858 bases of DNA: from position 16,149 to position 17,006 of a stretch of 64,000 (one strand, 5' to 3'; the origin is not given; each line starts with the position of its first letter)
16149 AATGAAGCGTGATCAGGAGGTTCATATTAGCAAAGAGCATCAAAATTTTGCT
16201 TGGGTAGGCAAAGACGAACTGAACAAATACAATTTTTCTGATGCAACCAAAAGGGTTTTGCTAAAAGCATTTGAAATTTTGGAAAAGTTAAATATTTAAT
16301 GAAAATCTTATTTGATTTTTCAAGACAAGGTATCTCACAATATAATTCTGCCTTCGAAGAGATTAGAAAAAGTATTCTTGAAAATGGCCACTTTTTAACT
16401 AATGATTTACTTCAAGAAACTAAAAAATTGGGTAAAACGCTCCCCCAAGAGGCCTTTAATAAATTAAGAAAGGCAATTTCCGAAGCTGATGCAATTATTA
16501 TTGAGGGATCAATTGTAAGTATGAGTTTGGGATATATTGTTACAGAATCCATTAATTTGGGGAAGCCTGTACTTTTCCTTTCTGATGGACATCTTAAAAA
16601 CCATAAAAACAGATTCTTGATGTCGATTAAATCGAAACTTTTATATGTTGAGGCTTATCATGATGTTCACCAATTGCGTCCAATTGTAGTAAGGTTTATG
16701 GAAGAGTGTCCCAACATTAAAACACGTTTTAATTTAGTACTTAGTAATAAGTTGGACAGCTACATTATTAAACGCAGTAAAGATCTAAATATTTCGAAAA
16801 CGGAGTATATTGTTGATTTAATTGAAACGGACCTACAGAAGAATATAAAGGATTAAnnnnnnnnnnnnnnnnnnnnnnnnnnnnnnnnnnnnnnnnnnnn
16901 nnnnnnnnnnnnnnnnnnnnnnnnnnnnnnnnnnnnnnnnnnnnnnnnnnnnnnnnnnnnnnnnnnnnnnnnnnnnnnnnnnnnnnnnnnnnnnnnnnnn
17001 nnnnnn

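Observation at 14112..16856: Nudix / Nudix / GreA-like / Nudix / NDT-RHH cluster and window-wide excess of nucleotide-hydrolase genes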

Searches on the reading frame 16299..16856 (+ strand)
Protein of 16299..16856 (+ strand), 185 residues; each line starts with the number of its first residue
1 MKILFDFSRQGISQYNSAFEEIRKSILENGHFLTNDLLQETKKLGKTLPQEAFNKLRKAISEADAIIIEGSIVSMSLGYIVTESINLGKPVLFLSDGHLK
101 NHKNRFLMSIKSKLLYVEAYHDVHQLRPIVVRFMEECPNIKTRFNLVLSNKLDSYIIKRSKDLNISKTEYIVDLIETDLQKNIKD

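Call 3: search_protein_families(library=pfam, proteins=[window:16299-16856:+], max_evalue=0.1)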
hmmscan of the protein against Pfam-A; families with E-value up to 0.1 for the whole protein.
window:16299-16856:+ (185 aa): 0 families
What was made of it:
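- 16299..16856 (+): 185-aa DNPH1/NDT-fold domain (residues 1-137, nt 16299-16709) fused to a ribbon-helix-helix domain (residues 141-181, nt 16719-16841). Predicted nucleotide-sensing transcriptional repressor. No Pfam hit above 0.1 (call 3).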

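Call 4: search_protein_families(library=ncbifam, proteins=[window:16299-16856:+], max_evalue=0.1)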
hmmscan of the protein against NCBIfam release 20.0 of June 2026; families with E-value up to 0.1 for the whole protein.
window:16299-16856:+ (185 aa): 1 family
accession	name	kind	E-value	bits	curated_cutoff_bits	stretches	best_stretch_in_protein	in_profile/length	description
NF003738.0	PRK05333.1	equivalog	0.024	13.6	305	1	44-101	203-261/295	NAD-dependent protein deacetylase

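Call 7: find_homologous_proteins(query=window:16299-16856:+, max_evalue=0.001)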
Query window:16299-16856:+ (185 aa): 48 proteins with E <= 0.001 among 134 candidates.
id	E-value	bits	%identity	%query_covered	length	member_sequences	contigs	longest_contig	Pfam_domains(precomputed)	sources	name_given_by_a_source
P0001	5.4e-113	392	100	100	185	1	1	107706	-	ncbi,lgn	-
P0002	9.5e-89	314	81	100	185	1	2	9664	-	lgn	-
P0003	1.5e-81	290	75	97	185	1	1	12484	-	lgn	-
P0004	1.6e-78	280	74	99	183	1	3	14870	-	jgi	jgi:hypothetical protein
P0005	1.4e-63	232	61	97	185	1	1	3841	-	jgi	jgi:hypothetical protein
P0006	1.7e-58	215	55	99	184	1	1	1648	-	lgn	-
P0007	1.6e-51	192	50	100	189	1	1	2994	-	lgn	-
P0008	1.7e-50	189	55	98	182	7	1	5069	-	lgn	-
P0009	1.7e-49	186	54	97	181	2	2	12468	-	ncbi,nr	ncbi:MAG: hypothetical protein M3P33_01155 [bacterium]|nr:hypothetical protein [bacterium]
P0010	6.0e-48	181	53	98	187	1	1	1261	-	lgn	-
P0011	2.8e-47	179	51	95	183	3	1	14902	-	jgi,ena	-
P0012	3.2e-47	178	52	95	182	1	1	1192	-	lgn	-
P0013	5.2e-47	178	51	96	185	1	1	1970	-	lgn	-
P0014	2.4e-46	176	51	96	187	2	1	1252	-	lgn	-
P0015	4.2e-46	175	47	95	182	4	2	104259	-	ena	-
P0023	2.8e-44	169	50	96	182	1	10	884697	-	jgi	jgi:hypothetical protein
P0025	1.2e-43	167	51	95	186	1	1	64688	-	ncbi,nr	ncbi:MAG: hypothetical protein N2558_03370 [Patescibacteria group bacterium]|nr:hypothetical protein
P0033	1.4e-41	160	50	95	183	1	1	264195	-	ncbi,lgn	-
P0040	4.4e-40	155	49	98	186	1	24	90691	-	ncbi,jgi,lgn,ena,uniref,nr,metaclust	ncbi:hypothetical protein A2715_00085 [Candidatus Woesebacteria bacterium RIFCSPHIGHO2_01_FULL_39_32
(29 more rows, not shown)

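Call 10: search_solved_structures(query=A1, max_evalue=10, show_alignments=3)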
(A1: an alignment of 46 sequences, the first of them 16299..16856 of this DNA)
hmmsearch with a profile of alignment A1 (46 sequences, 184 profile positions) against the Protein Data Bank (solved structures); distinct sequences matched with E-value up to 10: 12.
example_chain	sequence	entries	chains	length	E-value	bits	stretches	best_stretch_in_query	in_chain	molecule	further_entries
2klh_A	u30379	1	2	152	9.6e-05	25.3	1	53-99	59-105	c-Myc-responsive protein Rcl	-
4fyh_A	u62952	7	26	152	0.00014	24.7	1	58-99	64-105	Deoxyribonucleoside 5'-monophosphate N-glycosidase | 2'-deoxynucleoside 5'-phosphate N-hydrolase 1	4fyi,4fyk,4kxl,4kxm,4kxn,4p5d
2khz_A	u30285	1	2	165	0.00019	24.3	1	59-100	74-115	c-Myc-responsive protein Rcl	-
8rpt_B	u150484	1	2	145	0.033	17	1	53-99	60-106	2'-deoxynucleoside 5'-phosphate N-hydrolase 1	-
8qhq_A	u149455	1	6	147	0.042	16.6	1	59-99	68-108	2'-deoxynucleoside 5'-phosphate N-hydrolase 1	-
8rps_C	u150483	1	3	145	0.049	16.4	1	58-99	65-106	2'-deoxynucleoside 5'-phosphate N-hydrolase 1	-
8rqd_C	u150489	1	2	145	0.06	16.1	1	59-99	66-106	2'-deoxynucleoside 5'-phosphate N-hydrolase 1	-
8qhr_A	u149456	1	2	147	0.06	16.1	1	59-99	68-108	2'-deoxynucleoside 5'-phosphate N-hydrolase 1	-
8os9_A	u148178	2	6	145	0.062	16.1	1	59-99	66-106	2'-deoxynucleoside 5'-phosphate N-hydrolase 1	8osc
9da1_A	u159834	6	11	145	0.062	16.1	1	59-99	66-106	5-hydroxymethyl-dUMP N-hydrolase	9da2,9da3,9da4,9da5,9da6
9i3q_A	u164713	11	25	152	0.067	16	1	59-99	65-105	5-hydroxymethyl-dUMP N-hydrolase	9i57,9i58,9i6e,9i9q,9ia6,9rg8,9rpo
4p5e_A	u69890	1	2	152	0.067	16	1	59-99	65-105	2'-deoxynucleoside 5'-phosphate N-hydrolase 1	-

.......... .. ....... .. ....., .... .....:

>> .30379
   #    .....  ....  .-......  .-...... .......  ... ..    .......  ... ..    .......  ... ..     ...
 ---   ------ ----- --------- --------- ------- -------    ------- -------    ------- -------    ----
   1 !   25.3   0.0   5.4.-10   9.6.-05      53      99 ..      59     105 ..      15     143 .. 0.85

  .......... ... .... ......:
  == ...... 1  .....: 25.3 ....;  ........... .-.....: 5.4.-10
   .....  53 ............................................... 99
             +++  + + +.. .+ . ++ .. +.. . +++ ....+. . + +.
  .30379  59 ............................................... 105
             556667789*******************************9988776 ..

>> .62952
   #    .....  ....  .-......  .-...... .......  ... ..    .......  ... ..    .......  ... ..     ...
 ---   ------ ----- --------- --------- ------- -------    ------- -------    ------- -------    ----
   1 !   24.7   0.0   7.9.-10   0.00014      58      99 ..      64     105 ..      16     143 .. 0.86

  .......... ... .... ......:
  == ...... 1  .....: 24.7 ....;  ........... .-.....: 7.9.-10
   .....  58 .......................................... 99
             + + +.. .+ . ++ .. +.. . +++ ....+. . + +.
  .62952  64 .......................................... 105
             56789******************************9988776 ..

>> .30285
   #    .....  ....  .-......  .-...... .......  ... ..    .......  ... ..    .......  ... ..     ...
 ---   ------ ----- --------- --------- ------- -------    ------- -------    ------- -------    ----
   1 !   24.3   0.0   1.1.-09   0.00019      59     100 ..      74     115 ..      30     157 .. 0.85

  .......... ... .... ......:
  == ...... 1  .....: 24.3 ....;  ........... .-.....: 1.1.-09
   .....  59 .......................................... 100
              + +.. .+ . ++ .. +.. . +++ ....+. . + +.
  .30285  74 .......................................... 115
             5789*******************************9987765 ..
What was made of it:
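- Profile against PDB gives Rcl/DNPH1 (call 10).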

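Call 12: find_encoding_contigs(protein=P0001, flank=10000, max_places=3)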
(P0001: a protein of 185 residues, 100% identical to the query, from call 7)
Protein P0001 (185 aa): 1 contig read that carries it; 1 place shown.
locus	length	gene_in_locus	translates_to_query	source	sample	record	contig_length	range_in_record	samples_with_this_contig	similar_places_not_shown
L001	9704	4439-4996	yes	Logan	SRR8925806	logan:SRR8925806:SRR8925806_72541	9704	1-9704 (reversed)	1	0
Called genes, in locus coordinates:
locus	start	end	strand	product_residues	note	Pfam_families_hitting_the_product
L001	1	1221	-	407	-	?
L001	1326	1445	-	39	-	-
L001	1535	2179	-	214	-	PF25917:BSH_RND (weak), PF25973:BSH_CzcB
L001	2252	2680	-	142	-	PF00293:NUDIX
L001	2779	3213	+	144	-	PF00293:NUDIX, PF14815:NUDIX_4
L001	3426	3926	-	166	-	PF01272:GreA_GreB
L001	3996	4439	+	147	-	PF00293:NUDIX, PF14815:NUDIX_4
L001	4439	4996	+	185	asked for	-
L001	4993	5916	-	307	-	PF00389:2-Hacid_dh, PF02826:2-Hacid_dh_C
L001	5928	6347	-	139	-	-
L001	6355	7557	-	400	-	PF00155:Aminotran_1_2, PF01041:DegT_DnrJ_EryC1, PF01053:Cys_Met_Meta_PP (weak), PF01212:Beta_elim_lyase, PF00266:Aminotran_5 (weak)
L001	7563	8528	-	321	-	PF01408:GFO_IDH_MocA, PF22725:GFO_IDH_MocA_C3, PF02894:GFO_IDH_MocA_C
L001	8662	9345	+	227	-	PF01712:dNK (faint), PF02223:Thymidylate_kin, PF13238:AAA_18 (weak)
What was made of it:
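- Checked: The likely start is ATG 15786, giving 166 aa, as in the contig gene call (call 12).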

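Call 13: predict_structure(alignment_id=A1)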
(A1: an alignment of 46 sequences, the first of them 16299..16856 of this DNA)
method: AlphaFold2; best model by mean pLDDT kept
length: 185 residues; sequences in the alignment: 46
mean_pLDDT: 88.9   pTM: 0.78
mean pLDDT of the five models: 88.9, 88.6, 86.8, 86.8, 85.9
residues with pLDDT >= 90: 116; 70-90: 52; 50-70: 17; < 50: 0
segments of 3 or more residues with pLDDT < 50: none
pLDDT, mean of each block of 10 residues (from residue 1): 93 93 96 92 76 88 94 85 92 89 74 91 97 82 82 98 96 91 70
secondary structure, 60 per line:
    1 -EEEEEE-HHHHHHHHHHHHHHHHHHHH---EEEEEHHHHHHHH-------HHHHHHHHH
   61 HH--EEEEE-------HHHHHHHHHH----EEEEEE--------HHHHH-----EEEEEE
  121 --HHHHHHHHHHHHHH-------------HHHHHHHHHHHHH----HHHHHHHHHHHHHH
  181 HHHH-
elements in order: E2-7 H9-28 E32-36 H37-44 H52-62 E65-69 H77-86 E91-96 H105-109 E115-120 H123-136 H150-162 H167-184
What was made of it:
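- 16299..16856 (+): AF2 model pLDDT 88.9 (call 13).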

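Call 14: find_encoding_contigs(protein=P0023, flank=6000, max_places=3)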
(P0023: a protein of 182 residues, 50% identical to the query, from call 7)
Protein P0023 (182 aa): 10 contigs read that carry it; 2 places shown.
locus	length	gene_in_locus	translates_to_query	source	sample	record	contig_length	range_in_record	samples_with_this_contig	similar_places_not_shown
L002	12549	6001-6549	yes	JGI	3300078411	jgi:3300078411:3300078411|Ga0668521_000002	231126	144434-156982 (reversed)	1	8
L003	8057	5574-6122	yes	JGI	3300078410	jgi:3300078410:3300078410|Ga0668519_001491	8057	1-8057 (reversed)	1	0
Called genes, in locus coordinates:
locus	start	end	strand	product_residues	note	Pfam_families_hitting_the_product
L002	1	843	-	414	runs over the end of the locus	PF22694:CtpB_N-like (weak), PF00595:PDZ (weak), PF17820:PDZ_6 (weak), PF03572:Peptidase_S41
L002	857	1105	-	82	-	PF01084:Ribosomal_S18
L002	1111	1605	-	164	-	PF00436:SSB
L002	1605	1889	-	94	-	PF01250:Ribosomal_S6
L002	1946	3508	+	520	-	-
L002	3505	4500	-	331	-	PF01926:MMR_HSR1, PF02421:FeoB_N (weak), PF06071:YchF-GTPase_C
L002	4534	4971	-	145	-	PF00293:NUDIX, PF14815:NUDIX_4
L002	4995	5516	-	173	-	PF01272:GreA_GreB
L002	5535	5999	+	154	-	PF00293:NUDIX, PF14815:NUDIX_4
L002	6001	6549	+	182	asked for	-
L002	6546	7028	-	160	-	-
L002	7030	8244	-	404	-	PF00155:Aminotran_1_2, PF01041:DegT_DnrJ_EryC1, PF01053:Cys_Met_Meta_PP, PF01212:Beta_elim_lyase, PF00266:Aminotran_5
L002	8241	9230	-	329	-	PF01408:GFO_IDH_MocA, PF22725:GFO_IDH_MocA_C3, PF02894:GFO_IDH_MocA_C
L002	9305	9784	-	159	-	PF03449:GreA_GreB_N, PF01272:GreA_GreB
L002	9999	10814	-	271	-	PF06439:3keto-disac_hyd (weak)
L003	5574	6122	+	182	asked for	-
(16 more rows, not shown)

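Call 15: find_encoding_contigs(protein=P0033, flank=6000, max_places=2)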
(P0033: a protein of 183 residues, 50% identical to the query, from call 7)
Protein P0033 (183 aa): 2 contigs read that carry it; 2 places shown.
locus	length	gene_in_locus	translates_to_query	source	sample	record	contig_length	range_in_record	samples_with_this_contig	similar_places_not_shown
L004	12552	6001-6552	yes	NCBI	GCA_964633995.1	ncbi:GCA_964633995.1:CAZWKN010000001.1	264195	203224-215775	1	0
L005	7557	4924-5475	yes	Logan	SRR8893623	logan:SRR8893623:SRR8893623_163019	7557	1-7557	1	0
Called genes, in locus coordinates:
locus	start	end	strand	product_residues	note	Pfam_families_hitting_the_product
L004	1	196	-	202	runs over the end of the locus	PF00702:Hydrolase, PF13419:HAD_2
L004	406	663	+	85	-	-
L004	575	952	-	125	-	-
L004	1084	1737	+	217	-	PF00565:SNase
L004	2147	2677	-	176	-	-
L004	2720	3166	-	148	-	-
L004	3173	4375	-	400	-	PF00155:Aminotran_1_2, PF01041:DegT_DnrJ_EryC1, PF01212:Beta_elim_lyase (weak)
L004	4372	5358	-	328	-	PF01408:GFO_IDH_MocA, PF02894:GFO_IDH_MocA_C, PF22725:GFO_IDH_MocA_C3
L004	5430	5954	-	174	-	-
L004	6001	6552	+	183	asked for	-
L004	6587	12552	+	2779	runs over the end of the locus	PF10091:Glycoamylase, PF06165:GH94_b-supersand, PF17167:Glyco_hydro_94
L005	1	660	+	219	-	?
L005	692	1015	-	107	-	-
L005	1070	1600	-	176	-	-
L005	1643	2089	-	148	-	-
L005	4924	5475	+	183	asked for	-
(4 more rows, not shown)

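Call 16: find_encoding_contigs(protein=P0015, flank=6000, max_places=2)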
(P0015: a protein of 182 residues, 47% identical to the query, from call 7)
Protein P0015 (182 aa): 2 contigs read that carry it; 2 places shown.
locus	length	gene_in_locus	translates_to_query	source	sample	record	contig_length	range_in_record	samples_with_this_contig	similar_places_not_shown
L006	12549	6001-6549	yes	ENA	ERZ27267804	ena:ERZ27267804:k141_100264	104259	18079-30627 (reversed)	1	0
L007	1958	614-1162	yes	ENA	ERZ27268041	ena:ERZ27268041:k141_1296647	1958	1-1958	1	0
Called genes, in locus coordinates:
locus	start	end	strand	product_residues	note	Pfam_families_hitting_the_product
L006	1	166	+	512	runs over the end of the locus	PF13687:DUF4153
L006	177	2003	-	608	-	PF13522:GATase_6, PF13537:GATase_7, PF01380:SIS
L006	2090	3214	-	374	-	PF13439:Glyco_transf_4 (weak), PF20706:GT4-conflict (weak), PF00534:Glycos_transf_1, PF13692:Glyco_trans_1_4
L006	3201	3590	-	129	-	PF01850:PIN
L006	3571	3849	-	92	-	PF02604:PhdYeFM_antitox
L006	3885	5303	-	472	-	PF13727:CoA_binding_3 (weak), PF02397:Bac_transf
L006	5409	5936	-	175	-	-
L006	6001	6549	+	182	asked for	-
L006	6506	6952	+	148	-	PF00383:dCMP_cyt_deam_1 (weak)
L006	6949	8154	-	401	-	PF00155:Aminotran_1_2 (weak), PF01041:DegT_DnrJ_EryC1, PF01053:Cys_Met_Meta_PP (weak), PF01212:Beta_elim_lyase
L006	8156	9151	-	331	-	PF01408:GFO_IDH_MocA, PF02894:GFO_IDH_MocA_C, PF22725:GFO_IDH_MocA_C3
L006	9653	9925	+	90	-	-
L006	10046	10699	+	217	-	PF00702:Hydrolase, PF13419:HAD_2, PF13242:Hydrolase_like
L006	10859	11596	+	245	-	-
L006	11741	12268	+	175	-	PF04138:GtrA_DPMS_TM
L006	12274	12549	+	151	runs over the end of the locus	PF01726:LexA_DNA_bind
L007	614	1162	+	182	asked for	-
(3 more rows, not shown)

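Call 19: fold_search(model_id=the predicted structure, library=pdb)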
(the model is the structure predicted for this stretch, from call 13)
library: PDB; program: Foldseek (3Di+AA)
matches with E <= 10: 1183; with E <= 0.001: 74
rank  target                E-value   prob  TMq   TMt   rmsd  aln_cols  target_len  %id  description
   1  9da5_A                1.4e-05  1.00  0.55  0.80   4.2       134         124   13  Crystal structure of human DNPH1 bound to inhibitor 2c (released 2025-02-05)
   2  9i58_B                1.4e-05  1.00  0.56  0.76   3.4       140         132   16  Crystal structure of DNPH1 bound by compound 31. (released 2025-11-12)
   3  9i57_A                1.5e-05  1.00  0.59  0.74   5.1       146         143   16  Crystal structure of DNPH1 bound by compound 39. (released 2025-11-12)
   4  4kxn_B                1.9e-05  1.00  0.52  0.73   4.6       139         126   18  Crystal structure of DNPH1 (RCL) with kinetine riboside monophosphate (released 2014-02-05)
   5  4kxn_C                2.0e-05  1.00  0.57  0.82   3.9       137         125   15  Crystal structure of DNPH1 (RCL) with kinetine riboside monophosphate (released 2014-02-05)
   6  4fyk_A                2.5e-05  1.00  0.53  0.75   4.3       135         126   17  Crystal structure of rcl with 5'-phiosphorothioate-adenosine (released 2013-01-02)
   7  9i57_B                2.5e-05  1.00  0.53  0.68   4.4       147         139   16  Crystal structure of DNPH1 bound by compound 39. (released 2025-11-12)
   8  4fyh_B                3.0e-05  1.00  0.55  0.78   4.1       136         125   16  Crystal structure of rcl with phospho-triciribine (released 2013-01-02)
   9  4kxm_B                3.2e-05  1.00  0.57  0.77   3.2       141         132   16  Crystal structure of DNPH1 (RCL) WITH N6-ISOPENTENYL-AMP (released 2014-02-05)
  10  4fyk_C                3.2e-05  1.00  0.50  0.71   4.6       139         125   17  Crystal structure of rcl with 5'-phiosphorothioate-adenosine (released 2013-01-02)
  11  4kxm_A                3.9e-05  1.00  0.57  0.78   3.7       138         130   16  Crystal structure of DNPH1 (RCL) WITH N6-ISOPENTENYL-AMP (released 2014-02-05)
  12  4p5e_A                4.1e-05  1.00  0.58  0.74   3.7       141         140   17  CRYSTAL STRUCTURE OF HUMAN DNPH1 (RCL) WITH 6-NAPHTHYL-PURINE-RIBOSIDE-MONOPHOSPHATE (released 2014-08-20)
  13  9ia6_B                5.0e-05  1.00  0.54  0.73   3.7       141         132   16  Crystal structure of DNPH1 bound by compound 3. (released 2025-11-12)
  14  9i9q_D                5.3e-05  1.00  0.55  0.74   3.5       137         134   16  Crystal structure of DNPH1 bound by compound 2. (released 2025-11-12)
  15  8rpt_B                5.3e-05  1.00  0.54  0.68   4.2       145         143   16  Crystal structure of human DNPH1 mutant- D80A (released 2024-11-20)
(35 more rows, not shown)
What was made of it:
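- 16299..16856 (+): The top 50 Foldseek hits are all DNPH1, probability 1.0 (call 19).
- On LOG/SLOG superfamily: All 50 listed structural matches are DNPH1 (call 19).
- The top 50 Foldseek hits are all DNPH1 (call 19).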

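Call 21: find_related_loci(query=A1, collection=genome_contigs, flank=8000)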
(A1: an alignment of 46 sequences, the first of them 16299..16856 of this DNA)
Query A1 (185 aa) in genome_contigs; peptide patterns used: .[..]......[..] (x = any residue, [..] = any of these).
28 stretches matched a pattern; 9 encode a relative of the query (tblastn E <= 1e-3); 9 distinct loci.
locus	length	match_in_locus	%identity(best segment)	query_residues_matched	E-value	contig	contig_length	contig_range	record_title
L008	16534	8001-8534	49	1-178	3e-55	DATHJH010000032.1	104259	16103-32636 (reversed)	MAG TPA_asm: Candidatus Limnocylindria bacterium isolate SMAG_U12547 k141_285969, whole genome shotgun sequence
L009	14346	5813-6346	50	1-178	1e-52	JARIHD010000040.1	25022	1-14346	MAG: Candidatus Saccharibacteria bacterium isolate CullarsAll.DT.09 k141_457912, whole genome shotgun sequence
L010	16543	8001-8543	48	1-181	8e-52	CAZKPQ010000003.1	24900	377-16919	MAG TPA_asm: uncultured Gammaproteobacteria bacterium isolate SRP173033_co3_47 genome assembly, contig: NODE_2262_length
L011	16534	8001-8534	49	1-178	9e-52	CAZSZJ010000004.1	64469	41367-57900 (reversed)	MAG TPA_asm: uncultured Candidatus Saccharibacteria bacterium isolate SRP200132_co1_502 genome assembly, contig: NODE_63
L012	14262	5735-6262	51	1-175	5e-51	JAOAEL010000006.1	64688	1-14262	MAG: Patescibacteria group bacterium isolate SKW259 NODE_6_length_64688_cov_5.899290, whole genome shotgun sequence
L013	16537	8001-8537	49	1-179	1e-48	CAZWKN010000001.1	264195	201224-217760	MAG TPA_asm: uncultured Gammaproteobacteria bacterium isolate SRP192515_co1_359 genome assembly, contig: NODE_17_length_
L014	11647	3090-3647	48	1-183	1e-47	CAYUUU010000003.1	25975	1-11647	MAG TPA_asm: uncultured Gammaproteobacteria bacterium isolate SRP192927_co1_90 genome assembly, contig: NODE_3456_length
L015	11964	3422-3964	49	1-181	2e-47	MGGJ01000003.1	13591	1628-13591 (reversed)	MAG: Candidatus Woesebacteria bacterium RIFCSPHIGHO2_01_FULL_39_32 rifcsphigho2_01_scaffold_10999, whole genome shotgun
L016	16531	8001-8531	43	1-177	3e-45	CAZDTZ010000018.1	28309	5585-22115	MAG TPA_asm: uncultured Candidatus Saccharibacteria bacterium isolate SRP200132_co1_471 genome assembly, contig: NODE_28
